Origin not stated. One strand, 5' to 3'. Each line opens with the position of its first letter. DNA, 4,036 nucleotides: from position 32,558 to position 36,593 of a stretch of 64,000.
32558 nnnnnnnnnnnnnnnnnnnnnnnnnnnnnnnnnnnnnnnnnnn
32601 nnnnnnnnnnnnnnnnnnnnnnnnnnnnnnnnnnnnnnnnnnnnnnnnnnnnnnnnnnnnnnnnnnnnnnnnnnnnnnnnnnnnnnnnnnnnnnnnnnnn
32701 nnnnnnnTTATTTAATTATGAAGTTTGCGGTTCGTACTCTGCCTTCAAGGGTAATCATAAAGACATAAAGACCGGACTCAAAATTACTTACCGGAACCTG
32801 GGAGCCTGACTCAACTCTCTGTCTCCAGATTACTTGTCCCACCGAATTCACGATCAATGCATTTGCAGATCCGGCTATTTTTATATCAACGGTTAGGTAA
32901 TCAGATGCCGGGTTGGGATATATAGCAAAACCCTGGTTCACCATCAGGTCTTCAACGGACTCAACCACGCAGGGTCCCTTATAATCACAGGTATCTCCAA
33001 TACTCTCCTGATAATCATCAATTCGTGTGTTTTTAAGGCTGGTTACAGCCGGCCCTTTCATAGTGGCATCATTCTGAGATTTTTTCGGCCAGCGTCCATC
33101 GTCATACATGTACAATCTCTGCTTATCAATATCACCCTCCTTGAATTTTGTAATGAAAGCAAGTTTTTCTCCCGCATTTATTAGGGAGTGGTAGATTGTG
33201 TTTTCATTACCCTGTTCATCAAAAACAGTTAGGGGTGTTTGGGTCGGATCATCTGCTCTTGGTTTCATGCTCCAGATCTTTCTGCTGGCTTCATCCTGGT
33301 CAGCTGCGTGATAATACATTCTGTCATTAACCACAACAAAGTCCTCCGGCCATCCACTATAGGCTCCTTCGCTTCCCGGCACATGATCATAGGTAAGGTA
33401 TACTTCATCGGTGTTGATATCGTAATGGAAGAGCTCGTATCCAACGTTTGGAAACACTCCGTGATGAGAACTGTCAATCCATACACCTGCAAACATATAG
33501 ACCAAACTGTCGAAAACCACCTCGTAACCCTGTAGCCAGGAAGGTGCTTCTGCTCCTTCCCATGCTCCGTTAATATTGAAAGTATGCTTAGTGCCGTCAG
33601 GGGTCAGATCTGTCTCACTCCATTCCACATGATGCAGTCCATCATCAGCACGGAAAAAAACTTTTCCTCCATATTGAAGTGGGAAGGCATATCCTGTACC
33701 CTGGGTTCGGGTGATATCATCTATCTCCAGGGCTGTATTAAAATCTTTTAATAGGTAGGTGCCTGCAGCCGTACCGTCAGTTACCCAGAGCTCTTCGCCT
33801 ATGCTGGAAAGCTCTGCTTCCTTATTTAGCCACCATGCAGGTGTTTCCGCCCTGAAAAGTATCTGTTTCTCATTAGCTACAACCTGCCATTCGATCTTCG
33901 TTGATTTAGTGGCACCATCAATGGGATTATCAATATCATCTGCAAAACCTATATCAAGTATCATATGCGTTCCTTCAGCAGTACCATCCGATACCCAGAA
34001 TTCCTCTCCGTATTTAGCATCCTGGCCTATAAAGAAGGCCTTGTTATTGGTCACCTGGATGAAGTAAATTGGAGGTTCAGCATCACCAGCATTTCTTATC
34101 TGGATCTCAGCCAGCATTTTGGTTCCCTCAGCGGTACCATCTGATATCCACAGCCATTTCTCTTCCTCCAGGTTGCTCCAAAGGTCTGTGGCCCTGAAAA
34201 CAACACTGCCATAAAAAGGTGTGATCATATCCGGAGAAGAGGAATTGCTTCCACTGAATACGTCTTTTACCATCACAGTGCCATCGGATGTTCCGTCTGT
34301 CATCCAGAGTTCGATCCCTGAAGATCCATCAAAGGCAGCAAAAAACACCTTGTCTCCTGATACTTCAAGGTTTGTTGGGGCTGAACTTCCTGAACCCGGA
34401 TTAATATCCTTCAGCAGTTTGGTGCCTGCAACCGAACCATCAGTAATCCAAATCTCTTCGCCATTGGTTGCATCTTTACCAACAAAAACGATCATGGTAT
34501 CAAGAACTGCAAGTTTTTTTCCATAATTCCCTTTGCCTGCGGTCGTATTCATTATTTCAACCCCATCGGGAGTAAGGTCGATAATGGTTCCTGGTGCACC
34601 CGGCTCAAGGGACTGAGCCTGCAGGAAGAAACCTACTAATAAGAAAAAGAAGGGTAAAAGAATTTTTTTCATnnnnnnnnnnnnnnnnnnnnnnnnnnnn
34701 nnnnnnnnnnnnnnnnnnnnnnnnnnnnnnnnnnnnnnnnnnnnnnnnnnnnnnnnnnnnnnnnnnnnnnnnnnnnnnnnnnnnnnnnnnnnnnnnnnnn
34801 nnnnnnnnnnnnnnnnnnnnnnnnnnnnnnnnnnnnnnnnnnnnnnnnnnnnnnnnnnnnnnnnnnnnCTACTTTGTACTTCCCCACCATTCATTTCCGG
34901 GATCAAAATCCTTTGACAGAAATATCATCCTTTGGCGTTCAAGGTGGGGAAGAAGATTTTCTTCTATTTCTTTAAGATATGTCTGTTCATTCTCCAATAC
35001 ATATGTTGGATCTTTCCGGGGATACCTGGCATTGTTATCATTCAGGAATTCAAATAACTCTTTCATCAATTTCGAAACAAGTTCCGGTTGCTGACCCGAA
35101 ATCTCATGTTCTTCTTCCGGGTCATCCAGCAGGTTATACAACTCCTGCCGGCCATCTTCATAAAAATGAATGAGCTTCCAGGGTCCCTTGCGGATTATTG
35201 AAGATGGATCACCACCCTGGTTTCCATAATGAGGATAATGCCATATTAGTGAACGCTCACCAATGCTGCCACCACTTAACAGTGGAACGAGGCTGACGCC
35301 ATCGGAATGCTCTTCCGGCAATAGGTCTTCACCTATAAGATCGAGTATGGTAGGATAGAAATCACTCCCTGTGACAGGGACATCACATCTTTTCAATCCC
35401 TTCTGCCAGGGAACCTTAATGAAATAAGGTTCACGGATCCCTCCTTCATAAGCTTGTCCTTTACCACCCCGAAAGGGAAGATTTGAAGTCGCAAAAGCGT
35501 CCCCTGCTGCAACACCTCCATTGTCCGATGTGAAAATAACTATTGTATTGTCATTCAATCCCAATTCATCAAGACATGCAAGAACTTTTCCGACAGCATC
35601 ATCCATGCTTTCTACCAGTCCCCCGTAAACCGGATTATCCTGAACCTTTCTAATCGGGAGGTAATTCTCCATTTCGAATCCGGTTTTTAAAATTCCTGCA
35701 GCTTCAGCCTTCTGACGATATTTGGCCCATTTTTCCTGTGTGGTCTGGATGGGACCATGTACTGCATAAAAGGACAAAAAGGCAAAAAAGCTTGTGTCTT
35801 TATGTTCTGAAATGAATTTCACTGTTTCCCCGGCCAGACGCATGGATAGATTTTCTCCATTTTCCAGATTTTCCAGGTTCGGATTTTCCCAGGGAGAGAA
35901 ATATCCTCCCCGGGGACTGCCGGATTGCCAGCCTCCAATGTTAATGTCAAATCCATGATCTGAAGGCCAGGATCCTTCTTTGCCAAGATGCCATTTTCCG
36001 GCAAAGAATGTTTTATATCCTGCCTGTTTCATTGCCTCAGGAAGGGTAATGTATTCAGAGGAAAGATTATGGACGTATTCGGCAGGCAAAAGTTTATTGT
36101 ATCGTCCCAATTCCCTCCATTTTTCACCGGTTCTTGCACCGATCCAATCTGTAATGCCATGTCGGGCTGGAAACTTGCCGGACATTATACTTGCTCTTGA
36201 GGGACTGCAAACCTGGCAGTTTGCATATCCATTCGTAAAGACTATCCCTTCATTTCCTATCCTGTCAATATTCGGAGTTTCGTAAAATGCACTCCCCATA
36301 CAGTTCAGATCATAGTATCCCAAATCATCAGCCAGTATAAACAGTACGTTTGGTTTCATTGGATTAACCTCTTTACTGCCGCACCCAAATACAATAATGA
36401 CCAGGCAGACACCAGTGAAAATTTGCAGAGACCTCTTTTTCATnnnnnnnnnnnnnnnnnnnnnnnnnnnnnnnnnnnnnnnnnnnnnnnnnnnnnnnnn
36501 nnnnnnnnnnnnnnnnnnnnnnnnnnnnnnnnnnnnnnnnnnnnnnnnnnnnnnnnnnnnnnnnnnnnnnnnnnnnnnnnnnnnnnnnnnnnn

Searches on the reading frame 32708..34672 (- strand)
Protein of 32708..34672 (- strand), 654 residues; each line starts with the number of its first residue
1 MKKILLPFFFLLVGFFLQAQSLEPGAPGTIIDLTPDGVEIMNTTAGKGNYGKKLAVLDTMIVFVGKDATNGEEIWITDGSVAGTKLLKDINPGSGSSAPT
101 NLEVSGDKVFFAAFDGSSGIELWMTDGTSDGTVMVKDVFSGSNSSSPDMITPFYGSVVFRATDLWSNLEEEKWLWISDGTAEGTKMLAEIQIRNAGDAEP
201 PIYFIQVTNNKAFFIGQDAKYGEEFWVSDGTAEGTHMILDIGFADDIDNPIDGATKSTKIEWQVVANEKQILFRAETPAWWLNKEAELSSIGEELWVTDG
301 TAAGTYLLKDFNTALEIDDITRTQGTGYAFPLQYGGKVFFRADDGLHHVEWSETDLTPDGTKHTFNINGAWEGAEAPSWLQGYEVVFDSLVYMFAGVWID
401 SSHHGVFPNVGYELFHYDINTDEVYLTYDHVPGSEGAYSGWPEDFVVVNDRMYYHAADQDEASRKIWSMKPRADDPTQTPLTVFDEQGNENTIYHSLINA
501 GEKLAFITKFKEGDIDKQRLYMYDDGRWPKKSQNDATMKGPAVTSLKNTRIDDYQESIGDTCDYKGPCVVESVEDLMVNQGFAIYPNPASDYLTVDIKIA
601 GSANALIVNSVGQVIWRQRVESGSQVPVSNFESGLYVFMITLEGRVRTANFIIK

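Call 7: search_protein_families(library=pfam, proteins=[window:32708-34672:-])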
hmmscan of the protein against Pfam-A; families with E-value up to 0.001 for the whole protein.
window:32708-34672:- (654 aa): 1 family
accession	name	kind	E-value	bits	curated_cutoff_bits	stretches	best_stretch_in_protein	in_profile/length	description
PF18962.6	Por_Secre_tail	-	4.1e-09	37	27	1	584-653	1-75/75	Secretion system C-terminal sorting domain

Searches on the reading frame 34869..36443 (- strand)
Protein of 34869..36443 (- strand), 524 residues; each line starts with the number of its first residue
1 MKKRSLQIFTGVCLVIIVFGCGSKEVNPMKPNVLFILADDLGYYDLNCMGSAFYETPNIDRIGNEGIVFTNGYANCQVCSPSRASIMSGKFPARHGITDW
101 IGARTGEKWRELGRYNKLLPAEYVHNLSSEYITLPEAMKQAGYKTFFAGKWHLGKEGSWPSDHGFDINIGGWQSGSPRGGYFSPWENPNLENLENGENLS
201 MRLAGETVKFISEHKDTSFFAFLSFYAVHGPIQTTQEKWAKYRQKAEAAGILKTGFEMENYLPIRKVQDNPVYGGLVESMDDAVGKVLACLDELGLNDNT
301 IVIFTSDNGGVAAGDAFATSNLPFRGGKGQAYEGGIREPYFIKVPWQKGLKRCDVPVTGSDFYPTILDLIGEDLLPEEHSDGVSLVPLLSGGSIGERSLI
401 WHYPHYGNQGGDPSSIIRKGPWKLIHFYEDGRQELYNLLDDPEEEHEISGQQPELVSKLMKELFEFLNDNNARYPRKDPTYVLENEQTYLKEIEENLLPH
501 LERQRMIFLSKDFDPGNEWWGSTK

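Call 7: search_protein_families(library=pfam, proteins=[window:34869-36443:-])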
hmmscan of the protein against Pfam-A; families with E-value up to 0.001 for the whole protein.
window:34869-36443:- (524 aa): 3 families
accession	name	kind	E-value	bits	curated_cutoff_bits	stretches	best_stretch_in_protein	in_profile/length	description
PF00884.28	Sulfatase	-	7.3e-54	183.5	25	1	31-371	1-300/301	Sulfatase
PF16347.10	SGSH_C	-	3.9e-12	47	29.3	1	331-464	11-149/154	N-sulphoglucosamine sulphohydrolase, C-terminal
PF01663.27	Phosphodiest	-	4.4e-09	36.8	23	1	39-311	7-222/342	Type I phosphodiesterase / nucleotide pyrophosphatase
